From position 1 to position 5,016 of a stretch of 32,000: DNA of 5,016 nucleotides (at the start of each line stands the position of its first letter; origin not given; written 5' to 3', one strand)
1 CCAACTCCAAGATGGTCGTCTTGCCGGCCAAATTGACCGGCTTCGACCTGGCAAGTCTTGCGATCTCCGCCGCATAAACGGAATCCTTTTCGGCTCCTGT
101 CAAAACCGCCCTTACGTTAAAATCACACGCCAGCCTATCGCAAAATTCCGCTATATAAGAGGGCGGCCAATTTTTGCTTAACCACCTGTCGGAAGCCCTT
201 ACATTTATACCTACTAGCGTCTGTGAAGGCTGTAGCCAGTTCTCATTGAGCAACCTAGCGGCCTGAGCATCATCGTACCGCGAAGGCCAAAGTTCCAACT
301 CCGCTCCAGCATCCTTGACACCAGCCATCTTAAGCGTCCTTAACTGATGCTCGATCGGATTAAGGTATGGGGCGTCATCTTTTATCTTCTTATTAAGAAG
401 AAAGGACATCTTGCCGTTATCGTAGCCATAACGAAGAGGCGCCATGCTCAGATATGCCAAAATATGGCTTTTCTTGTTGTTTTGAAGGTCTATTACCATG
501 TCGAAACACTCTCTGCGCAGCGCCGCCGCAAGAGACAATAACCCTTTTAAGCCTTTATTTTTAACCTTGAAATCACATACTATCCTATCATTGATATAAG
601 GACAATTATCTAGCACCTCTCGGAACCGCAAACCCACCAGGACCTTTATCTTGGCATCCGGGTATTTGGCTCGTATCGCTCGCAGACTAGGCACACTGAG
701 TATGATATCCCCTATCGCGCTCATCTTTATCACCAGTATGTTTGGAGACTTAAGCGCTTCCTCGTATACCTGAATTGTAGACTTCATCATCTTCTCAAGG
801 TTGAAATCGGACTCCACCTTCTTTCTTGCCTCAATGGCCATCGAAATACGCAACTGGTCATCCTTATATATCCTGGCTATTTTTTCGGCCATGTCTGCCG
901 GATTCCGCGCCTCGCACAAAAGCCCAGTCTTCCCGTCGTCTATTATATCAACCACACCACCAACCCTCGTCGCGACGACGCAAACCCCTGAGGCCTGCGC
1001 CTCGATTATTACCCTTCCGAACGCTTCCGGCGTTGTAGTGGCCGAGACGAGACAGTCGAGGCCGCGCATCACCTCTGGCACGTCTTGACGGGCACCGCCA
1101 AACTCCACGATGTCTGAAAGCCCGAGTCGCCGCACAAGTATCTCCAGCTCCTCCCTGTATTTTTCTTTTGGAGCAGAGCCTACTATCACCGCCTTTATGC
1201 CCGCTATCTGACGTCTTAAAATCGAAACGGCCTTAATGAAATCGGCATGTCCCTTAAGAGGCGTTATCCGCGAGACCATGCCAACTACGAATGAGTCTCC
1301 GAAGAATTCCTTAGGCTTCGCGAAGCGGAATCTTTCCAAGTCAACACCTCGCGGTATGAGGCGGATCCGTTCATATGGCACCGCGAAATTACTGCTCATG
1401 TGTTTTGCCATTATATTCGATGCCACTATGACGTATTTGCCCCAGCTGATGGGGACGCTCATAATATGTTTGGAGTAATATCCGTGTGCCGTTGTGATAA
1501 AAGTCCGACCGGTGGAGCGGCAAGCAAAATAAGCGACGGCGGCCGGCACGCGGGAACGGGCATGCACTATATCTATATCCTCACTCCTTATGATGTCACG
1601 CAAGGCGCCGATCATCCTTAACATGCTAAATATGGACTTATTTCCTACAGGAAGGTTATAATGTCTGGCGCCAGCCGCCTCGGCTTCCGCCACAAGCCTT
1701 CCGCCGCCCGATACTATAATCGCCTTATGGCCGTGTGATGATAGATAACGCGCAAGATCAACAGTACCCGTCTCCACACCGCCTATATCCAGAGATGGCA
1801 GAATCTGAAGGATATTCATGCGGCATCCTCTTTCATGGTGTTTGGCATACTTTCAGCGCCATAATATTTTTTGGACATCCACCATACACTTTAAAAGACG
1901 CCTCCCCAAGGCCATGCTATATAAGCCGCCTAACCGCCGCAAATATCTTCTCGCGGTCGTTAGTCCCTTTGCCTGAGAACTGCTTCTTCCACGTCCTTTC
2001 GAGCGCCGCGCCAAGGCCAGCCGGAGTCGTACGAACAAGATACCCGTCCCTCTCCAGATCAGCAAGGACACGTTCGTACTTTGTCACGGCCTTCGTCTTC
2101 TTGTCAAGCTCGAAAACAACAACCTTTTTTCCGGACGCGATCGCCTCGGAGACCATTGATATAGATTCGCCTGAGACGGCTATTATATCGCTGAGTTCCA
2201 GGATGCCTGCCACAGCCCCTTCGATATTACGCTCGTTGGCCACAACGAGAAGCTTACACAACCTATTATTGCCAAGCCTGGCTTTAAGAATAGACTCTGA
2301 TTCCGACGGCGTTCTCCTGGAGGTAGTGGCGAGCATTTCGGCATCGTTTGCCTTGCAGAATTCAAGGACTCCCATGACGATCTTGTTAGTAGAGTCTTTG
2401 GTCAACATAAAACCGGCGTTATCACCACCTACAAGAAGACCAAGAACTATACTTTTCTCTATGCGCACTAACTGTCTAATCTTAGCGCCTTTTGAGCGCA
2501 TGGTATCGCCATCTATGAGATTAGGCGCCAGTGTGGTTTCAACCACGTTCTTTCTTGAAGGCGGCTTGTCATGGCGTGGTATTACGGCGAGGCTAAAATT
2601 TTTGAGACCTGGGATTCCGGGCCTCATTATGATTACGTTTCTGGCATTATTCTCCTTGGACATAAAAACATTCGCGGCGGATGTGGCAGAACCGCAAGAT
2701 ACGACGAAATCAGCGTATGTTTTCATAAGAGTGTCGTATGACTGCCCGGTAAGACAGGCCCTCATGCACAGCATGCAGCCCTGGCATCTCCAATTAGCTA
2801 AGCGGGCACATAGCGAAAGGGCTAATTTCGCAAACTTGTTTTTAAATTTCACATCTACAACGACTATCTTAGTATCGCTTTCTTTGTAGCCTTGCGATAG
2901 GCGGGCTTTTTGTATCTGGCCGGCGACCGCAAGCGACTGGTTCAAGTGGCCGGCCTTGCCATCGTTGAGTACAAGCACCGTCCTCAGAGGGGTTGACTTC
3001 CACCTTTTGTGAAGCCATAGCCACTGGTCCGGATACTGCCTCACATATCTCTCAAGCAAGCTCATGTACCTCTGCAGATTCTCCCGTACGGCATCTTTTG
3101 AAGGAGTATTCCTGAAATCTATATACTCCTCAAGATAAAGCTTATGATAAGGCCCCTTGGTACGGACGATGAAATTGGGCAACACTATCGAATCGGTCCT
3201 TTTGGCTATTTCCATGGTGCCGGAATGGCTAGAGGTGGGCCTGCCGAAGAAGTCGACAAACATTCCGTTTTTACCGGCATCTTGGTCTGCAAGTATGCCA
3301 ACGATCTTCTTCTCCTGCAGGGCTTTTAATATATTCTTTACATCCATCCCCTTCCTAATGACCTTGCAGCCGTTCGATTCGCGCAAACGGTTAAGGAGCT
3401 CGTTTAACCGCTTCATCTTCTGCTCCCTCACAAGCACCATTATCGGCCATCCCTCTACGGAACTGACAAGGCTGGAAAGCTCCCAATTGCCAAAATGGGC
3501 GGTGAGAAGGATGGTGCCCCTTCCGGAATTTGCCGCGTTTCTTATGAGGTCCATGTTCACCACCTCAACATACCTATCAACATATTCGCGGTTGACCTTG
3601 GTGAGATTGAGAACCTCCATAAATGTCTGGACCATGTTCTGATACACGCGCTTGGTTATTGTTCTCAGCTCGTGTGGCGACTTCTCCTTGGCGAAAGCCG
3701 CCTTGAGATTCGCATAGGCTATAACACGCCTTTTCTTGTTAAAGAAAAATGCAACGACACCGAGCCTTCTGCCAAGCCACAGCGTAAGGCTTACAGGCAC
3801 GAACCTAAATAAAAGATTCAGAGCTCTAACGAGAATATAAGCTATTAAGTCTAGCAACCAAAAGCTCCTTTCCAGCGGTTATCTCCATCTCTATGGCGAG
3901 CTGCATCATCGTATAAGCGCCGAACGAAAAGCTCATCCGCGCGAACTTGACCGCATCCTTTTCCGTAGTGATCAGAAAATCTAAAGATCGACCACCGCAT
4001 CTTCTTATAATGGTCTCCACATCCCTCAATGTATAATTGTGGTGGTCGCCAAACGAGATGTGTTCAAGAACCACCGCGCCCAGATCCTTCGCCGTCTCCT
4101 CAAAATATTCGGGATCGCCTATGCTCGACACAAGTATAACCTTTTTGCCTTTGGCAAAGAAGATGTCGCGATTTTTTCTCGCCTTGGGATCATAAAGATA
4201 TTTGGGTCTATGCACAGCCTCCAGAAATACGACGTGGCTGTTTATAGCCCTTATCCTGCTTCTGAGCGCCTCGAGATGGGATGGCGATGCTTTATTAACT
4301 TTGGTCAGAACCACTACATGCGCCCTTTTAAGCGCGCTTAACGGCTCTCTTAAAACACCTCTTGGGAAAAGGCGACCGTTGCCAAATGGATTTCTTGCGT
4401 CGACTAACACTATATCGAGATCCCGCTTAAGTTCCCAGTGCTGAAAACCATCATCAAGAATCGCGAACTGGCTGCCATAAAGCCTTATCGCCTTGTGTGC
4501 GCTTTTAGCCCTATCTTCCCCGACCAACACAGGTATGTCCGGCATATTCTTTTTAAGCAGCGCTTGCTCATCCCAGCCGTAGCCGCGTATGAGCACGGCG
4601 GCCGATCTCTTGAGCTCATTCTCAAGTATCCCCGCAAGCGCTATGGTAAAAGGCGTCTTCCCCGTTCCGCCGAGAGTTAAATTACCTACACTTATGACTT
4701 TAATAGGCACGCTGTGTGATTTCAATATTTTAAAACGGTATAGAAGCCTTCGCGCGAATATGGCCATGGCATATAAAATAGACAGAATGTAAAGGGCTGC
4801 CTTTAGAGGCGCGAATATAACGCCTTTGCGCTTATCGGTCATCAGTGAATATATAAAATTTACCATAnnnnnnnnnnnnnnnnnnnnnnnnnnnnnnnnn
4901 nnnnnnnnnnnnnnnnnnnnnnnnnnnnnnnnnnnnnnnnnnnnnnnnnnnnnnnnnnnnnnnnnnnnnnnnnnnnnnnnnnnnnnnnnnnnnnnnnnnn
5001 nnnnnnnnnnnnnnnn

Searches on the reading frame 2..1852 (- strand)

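Call 61: search_protein_families(library=pfam, max_evalue=0.001, proteins=[window:2-1852:-])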
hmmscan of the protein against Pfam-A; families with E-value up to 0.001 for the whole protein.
window:2-1852:- (617 aa): 7 families
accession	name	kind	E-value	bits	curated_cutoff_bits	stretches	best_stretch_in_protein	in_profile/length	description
PF00534.26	Glycos_transf_1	-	2.1e-35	122.3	26.4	1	179-344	7-171/172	Glycosyl transferases group 1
PF13692.12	Glyco_trans_1_4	-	5.8e-31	108.1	27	1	188-331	2-142/142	Glycosyl transferases group 1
PF13439.12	Glyco_transf_4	-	3e-26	92.9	28.5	1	23-174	1-170/170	Glycosyltransferase Family 4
PF01075.23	Glyco_transf_9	-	2.2e-15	57.1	22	1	439-616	2-176/247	Glycosyltransferase family 9 (heptosyltransferase)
PF13579.12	Glyco_trans_4_4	-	8.3e-13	49.4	29.7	1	24-127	1-106/158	Glycosyl transferase 4-like domain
PF13477.12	Glyco_trans_4_2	-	3.6e-07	30.9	23.4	1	30-124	13-108/139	Glycosyl transferase 4-like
PF13524.12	Glyco_trans_1_2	-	4.8e-06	27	25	1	217-357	13-140/144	Glycosyl transferase-like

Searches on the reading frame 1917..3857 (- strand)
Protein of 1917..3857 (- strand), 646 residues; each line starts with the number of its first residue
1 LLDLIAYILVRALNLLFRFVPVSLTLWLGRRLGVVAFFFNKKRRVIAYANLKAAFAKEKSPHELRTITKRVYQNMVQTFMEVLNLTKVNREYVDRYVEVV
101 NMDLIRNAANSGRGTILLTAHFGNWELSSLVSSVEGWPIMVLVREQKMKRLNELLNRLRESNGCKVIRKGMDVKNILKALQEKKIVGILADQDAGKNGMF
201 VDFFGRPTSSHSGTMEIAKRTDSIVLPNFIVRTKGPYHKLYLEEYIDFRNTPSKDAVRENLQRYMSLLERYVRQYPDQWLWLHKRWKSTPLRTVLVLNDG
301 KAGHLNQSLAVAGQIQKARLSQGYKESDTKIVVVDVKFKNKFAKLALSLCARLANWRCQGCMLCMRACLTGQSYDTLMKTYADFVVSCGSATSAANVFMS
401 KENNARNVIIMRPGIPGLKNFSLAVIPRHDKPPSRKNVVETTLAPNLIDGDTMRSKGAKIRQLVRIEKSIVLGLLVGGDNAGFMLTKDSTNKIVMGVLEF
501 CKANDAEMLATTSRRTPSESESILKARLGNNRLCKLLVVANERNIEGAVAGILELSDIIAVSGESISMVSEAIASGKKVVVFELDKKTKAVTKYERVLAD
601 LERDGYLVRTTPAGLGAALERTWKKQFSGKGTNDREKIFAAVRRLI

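Call 60: search_protein_families(library=pfam, max_evalue=0.001, proteins=[window:1917-3857:-])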
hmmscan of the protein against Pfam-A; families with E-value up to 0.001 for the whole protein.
window:1917-3857:- (646 aa): 2 families
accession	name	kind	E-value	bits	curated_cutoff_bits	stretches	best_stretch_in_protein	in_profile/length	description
PF03279.18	Lip_A_acyltrans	-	1.7e-53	182.2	22.3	1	8-287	17-294/295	Bacterial lipid A biosynthesis acyltransferase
PF06258.17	Mito_fiss_Elm1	-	3.1e-47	161.6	27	1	302-616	1-280/304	Mitochondrial fission ELM1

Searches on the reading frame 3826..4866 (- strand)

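Call 60: search_protein_families(library=pfam, max_evalue=0.001, proteins=[window:3826-4866:-])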
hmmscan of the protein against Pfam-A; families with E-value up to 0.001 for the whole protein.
window:3826-4866:- (346 aa): 1 family
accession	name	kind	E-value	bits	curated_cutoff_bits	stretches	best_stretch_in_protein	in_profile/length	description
PF02606.20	LpxK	-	4.7e-75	253.2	27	1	22-334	2-317/328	Tetraacyldisaccharide-1-P 4'-kinase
